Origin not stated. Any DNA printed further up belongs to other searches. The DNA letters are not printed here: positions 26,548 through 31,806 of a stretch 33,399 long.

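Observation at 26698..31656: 1,652-aa single polypeptide fusing cNMP sensor modules with Zeta-like kinase, Fic/Doc-like and RelA/SpoT-HD modules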

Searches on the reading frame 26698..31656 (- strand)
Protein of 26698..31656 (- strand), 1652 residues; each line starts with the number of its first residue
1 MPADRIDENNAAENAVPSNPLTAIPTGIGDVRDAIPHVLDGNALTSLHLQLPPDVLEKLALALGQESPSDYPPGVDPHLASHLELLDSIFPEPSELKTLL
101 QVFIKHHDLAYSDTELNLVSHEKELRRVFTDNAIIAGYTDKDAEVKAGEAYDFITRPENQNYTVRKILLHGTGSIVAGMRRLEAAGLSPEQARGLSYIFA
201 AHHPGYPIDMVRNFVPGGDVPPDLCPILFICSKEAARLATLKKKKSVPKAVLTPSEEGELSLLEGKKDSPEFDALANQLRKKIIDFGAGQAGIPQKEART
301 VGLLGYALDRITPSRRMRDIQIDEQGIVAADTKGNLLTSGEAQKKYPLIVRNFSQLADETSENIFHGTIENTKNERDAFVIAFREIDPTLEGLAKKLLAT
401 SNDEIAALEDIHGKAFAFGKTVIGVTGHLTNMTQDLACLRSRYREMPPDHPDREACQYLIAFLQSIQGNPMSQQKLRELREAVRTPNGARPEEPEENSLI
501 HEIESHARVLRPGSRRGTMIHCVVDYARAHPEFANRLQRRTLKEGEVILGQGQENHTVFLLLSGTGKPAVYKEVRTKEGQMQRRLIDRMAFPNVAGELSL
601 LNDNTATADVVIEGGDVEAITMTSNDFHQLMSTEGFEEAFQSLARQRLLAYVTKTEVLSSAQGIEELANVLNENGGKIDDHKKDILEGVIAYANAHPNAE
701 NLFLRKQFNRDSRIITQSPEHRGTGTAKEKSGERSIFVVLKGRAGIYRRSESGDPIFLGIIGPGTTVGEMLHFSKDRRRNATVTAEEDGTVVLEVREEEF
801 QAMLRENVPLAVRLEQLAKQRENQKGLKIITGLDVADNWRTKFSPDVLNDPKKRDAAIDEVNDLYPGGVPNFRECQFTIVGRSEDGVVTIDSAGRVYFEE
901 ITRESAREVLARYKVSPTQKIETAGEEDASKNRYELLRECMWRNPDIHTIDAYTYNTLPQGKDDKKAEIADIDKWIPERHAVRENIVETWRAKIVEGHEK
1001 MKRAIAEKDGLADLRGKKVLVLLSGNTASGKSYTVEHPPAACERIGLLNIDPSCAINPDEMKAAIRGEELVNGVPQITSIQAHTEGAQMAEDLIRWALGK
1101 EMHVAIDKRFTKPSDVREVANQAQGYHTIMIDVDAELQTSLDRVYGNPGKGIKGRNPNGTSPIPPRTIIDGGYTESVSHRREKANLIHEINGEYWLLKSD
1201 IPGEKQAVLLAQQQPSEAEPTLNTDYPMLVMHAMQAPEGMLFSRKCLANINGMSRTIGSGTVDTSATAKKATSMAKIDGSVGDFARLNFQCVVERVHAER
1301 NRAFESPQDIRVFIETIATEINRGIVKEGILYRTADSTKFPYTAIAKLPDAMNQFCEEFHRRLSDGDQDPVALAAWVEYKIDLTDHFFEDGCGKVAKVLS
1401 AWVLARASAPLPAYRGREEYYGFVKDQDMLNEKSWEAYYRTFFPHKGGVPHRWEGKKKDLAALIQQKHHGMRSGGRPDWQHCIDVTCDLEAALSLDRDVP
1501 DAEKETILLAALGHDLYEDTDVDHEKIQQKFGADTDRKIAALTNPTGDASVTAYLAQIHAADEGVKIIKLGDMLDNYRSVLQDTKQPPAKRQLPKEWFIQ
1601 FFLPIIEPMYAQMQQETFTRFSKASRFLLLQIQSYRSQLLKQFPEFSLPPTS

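Call 6: search_protein_families(library=pfam, proteins=[window:26698-31656:-], max_evalue=1)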
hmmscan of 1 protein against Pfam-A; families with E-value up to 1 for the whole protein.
window:26698-31656:- (1652 aa): 7 families
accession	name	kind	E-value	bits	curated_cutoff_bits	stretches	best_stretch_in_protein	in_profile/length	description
PF00027.35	cNMP_binding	-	5.9e-23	81.1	27.5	2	734-807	18-89/89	Cyclic nucleotide-binding domain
PF06414.18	Zeta_toxin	-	7.9e-06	25.9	22.3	1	1015-1138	13-134/199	Zeta toxin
PF13671.12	AAA_33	-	0.00019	22.2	27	1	1020-1144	1-115/143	AAA domain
PF02661.23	Fic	-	0.0055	18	24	1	1321-1404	10-93/93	Fic/DOC family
PF12878.12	SICA_beta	-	0.061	13.9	27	1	431-469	50-88/174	SICA extracellular beta domain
PF01966.28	HD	-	0.12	13.1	22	1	1480-1539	3-66/116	HD domain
PF03965.22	Penicillinase_R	-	0.13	13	22.6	1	1315-1378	36-98/115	Penicillinase repressor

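Call 7: search_protein_families(library=ncbifam, proteins=[window:26698-31656:-], max_evalue=1)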
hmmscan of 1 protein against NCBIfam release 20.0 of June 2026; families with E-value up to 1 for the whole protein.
window:26698-31656:- (1652 aa): 6 families
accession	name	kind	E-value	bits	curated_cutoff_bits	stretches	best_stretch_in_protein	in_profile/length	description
NF041405.1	XopAJ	subfamily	1.5e-21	77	300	1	950-1208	2-248/324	XopAJ/AvrRxo1 family type III secretion system effector zeta toxin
NF058543.1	ActPatMycb56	equivalog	3.6e-13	49.1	460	2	533-658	15-132/317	acetyltransferase Pat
NF041163.2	encap_f2b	equivalog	5.3e-09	35.7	400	2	717-824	97-203/450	family 2B encapsulin nanocompartment shell protein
NF008732.0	PRK11753.1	equivalog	1.4e-07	31.2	266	1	734-837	42-146/214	cAMP-activated global transcriptional regulator CRP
TIGR00691.1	spoT_relA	subfamily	4.2e-06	25.4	499.2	1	1466-1580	7-122/687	RelA/SpoT family protein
NF008303.0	PRK11092.1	equivalog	0.0017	16.6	947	1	1465-1534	31-92/702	bifunctional GTP diphosphokinase/guanosine-3',5'-bis pyrophosphate 3'-pyrophosphohydrolase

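Call 8: search_protein_families(library=padloc, proteins=[window:26698-31656:-], max_evalue=1)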
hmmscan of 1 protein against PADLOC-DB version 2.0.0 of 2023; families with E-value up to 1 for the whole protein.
window:26698-31656:- (1652 aa): 4 families
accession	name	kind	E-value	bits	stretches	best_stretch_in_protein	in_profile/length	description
PDLC02371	PycTIR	-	1e-13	49.3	2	760-825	77-141/288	-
PDLC00731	Effector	-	4.4e-11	40.3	2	728-816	53-135/306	TIR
PDLC00730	Effector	-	1.5e-10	38.8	2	723-824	64-160/299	TIR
PDLC00732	Effector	-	8.8e-09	32.7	2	731-808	52-123/301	TIR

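Call 10: search_solved_structures(query=window:26698-31656:-, max_evalue=1)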
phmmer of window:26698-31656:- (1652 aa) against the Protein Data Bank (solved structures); distinct sequences matched with E-value up to 1: 48.
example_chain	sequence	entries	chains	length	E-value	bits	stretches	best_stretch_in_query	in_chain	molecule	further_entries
4z8v_A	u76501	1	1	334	7.1e-07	30.2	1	951-1183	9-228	AvrRxo1-ORF1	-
4z8q_A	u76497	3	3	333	7.1e-07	30.2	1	951-1183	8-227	AvrRxo1-ORF1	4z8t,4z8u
3nqw_A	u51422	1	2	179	5.9e-06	27.1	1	1486-1585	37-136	CG11900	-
5bv6_A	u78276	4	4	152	6.5e-05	23.7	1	542-638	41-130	cGMP-dependent protein kinase 2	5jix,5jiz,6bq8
3nr1_A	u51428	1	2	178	0.00023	21.9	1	1506-1594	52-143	HD domain-containing protein 3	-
1o3s_A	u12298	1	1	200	0.0012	19.5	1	734-822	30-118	CATABOLITE GENE ACTIVATOR PROTEIN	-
1o3q_A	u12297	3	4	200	0.0012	19.5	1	734-821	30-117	CATABOLITE GENE ACTIVATOR PROTEIN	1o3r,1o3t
4i09_A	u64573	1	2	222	0.0012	19.5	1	734-835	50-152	Catabolite gene activator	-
1cgp_A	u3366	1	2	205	0.0013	19.4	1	734-821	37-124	PROTEIN (CATABOLITE GENE ACTIVATOR PROTEIN (CAP))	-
1i5z_A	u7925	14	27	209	0.0014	19.3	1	734-821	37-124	CATABOLITE GENE ACTIVATOR PROTEIN | CATABOLITE GENE ACTIVATOR PROTEIN (CAP) | PROTEIN (CATABOLITE GENE ACTIVATOR PROTEIN (CAP))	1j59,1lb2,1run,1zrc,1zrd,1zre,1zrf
1g6n_A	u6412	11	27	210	0.0014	19.3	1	734-821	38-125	CATABOLITE GENE ACTIVATOR PROTEIN | PROTEIN (CATABOLITE GENE ACTIVATOR PROTEIN) | Catabolite gene activator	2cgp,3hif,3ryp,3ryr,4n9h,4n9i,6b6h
1ruo_A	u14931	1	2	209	0.0014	19.3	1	734-821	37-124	PROTEIN (CATABOLITE GENE ACTIVATOR PROTEIN (CAP))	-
4hzf_A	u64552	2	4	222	0.0016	19.1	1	734-821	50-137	Catabolite gene activator | cAMP-activated global transcriptional regulator CRP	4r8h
4ev0_A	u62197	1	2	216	0.0016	19.1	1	734-827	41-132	Transcription regulator, Crp family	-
4i0b_A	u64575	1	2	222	0.0017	19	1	734-821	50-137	Catabolite gene activator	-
8jsk_A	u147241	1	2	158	0.057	14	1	737-828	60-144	PycTIR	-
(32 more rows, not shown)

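Call 11: find_homologous_proteins(query=window:26698-31656:-, max_evalue=0.001)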
Query window:26698-31656:- (1652 aa): 6 proteins with E <= 0.001 among 8000 candidates.
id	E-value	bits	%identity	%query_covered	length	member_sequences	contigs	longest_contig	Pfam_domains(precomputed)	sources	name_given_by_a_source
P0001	0.0e+0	2678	71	100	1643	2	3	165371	PF06414.19,PF13671.13,PF00027.36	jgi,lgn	jgi:CRP-like cAMP-binding protein/predicted kinase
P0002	0.0e+0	1104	36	72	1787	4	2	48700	PF06414.19,PF13671.13,PF00027.36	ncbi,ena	-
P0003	0.0e+0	1090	37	68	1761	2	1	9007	PF06414.19,PF13671.13,PF00027.36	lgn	-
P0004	8.9e-41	158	28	36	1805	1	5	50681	PF00027.36,PF00072.31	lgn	-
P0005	4.6e-40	155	27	47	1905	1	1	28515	PF00027.36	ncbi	-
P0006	9.0e-36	141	30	33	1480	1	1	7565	PF00027.36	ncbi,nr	ncbi:MAG: cyclic nucleotide-binding domain-containing protein [Candidatus Omnitrophica bacterium]|nr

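Call 12: search_protein_families(library=pfam, proteins=[P0001, P0002, P0003, P0004, P0005], max_evalue=0.1)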
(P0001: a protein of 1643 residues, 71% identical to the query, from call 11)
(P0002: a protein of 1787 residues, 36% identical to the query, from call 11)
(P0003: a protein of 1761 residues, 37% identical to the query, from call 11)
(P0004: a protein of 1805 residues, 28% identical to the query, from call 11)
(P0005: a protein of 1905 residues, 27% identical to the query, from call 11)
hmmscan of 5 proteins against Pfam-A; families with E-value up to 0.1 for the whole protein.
P0001 (1643 aa): 4 families
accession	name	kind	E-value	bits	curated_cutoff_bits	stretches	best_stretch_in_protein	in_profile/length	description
PF00027.35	cNMP_binding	-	4.3e-22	78.3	27.5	2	725-803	13-89/89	Cyclic nucleotide-binding domain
PF06414.18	Zeta_toxin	-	2.4e-08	34.1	22.3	1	1004-1129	13-136/199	Zeta toxin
PF13671.12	AAA_33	-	1.1e-05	26.2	27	1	1009-1133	1-115/143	AAA domain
PF02661.23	Fic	-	0.025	15.8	24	0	1308-1393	8-93/93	Fic/DOC family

P0002 (1787 aa): 5 families
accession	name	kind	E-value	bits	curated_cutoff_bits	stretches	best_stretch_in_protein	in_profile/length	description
PF00027.35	cNMP_binding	-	1.4e-17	63.9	27.5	1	887-953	19-84/89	Cyclic nucleotide-binding domain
PF06414.18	Zeta_toxin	-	2.3e-13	50.5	22.3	1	1160-1291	14-141/199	Zeta toxin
PF13671.12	AAA_33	-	1.1e-07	32.7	27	1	1164-1290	1-115/143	AAA domain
PF13328.12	HD_4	-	0.019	15.1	27.2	0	1620-1733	12-130/156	HD domain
PF09907.15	HigB_toxin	-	0.089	13.5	27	0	1239-1279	2-42/74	HigB_toxin, RelE-like toxic component of a toxin-antitoxin system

P0003 (1761 aa): 5 families
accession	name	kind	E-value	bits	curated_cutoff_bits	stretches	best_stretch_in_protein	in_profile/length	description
PF00027.35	cNMP_binding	-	2.6e-17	63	27.5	1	862-928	19-84/89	Cyclic nucleotide-binding domain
PF06414.18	Zeta_toxin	-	5.3e-13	49.3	22.3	1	1135-1266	14-141/199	Zeta toxin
PF13671.12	AAA_33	-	1.8e-08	35.2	27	1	1139-1266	1-116/143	AAA domain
PF13328.12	HD_4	-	0.0015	18.7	27.2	1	1593-1675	11-83/156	HD domain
PF09907.15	HigB_toxin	-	0.078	13.7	27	0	1214-1254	2-42/74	HigB_toxin, RelE-like toxic component of a toxin-antitoxin system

P0004 (1805 aa): 4 families
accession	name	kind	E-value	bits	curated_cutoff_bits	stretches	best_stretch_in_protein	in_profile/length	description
PF00072.30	Response_reg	-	3.4e-32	111.3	30.2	2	864-980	1-110/111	Response regulator receiver domain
PF00027.35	cNMP_binding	-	6.8e-14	52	27.5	1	1618-1701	2-88/89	Cyclic nucleotide-binding domain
PF04865.19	Baseplate_J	-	0.0015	18.4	21.1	1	1669-1723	189-243/255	Baseplate J-like protein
PF05791.16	Bacillus_HBL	-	0.082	13.2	29.1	0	803-858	75-119/177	Bacillus haemolytic enterotoxin (HBL)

P0005 (1905 aa): 1 family
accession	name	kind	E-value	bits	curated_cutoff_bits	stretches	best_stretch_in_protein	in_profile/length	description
PF00027.35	cNMP_binding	-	8.1e-13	48.6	27.5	1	1384-1463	2-87/89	Cyclic nucleotide-binding domain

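Call 13: find_encoding_contigs(protein=P0001, flank=10000, max_places=4)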
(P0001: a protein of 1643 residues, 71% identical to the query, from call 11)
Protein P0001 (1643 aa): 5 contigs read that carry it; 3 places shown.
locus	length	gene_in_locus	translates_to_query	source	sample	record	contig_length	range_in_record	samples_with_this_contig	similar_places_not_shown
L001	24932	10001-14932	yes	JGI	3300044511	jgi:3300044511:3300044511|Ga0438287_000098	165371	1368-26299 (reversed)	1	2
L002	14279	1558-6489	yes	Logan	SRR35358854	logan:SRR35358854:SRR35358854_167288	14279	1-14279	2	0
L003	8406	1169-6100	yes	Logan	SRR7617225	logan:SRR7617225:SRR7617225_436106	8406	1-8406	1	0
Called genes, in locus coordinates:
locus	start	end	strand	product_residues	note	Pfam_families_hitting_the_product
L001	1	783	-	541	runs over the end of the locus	-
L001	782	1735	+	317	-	PF03706:LPG_synthase_TM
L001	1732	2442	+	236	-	PF13489:Methyltransf_23, PF13847:Methyltransf_31, PF08241:Methyltransf_11, PF08242:Methyltransf_12, PF13649:Methyltransf_25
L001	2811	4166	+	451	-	PF04422:FrhB_FdhB_N, PF04432:FrhB_FdhB_C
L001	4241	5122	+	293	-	PF00535:Glycos_transf_2, PF10111:Glyco_tranf_2_2 (weak)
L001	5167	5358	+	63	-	-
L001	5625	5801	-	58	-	-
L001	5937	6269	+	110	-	-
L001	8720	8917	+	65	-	-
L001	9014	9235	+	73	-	-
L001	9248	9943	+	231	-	-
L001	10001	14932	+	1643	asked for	PF13671:AAA_33 (faint), PF00027:cNMP_binding, PF06414:Zeta_toxin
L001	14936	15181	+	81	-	-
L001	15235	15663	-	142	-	PF04120:Iron_permease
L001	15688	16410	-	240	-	PF01458:SUFBD_core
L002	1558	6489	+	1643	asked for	PF13671:AAA_33 (faint), PF00027:cNMP_binding, PF06414:Zeta_toxin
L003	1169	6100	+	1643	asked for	PF13671:AAA_33 (faint), PF00027:cNMP_binding, PF06414:Zeta_toxin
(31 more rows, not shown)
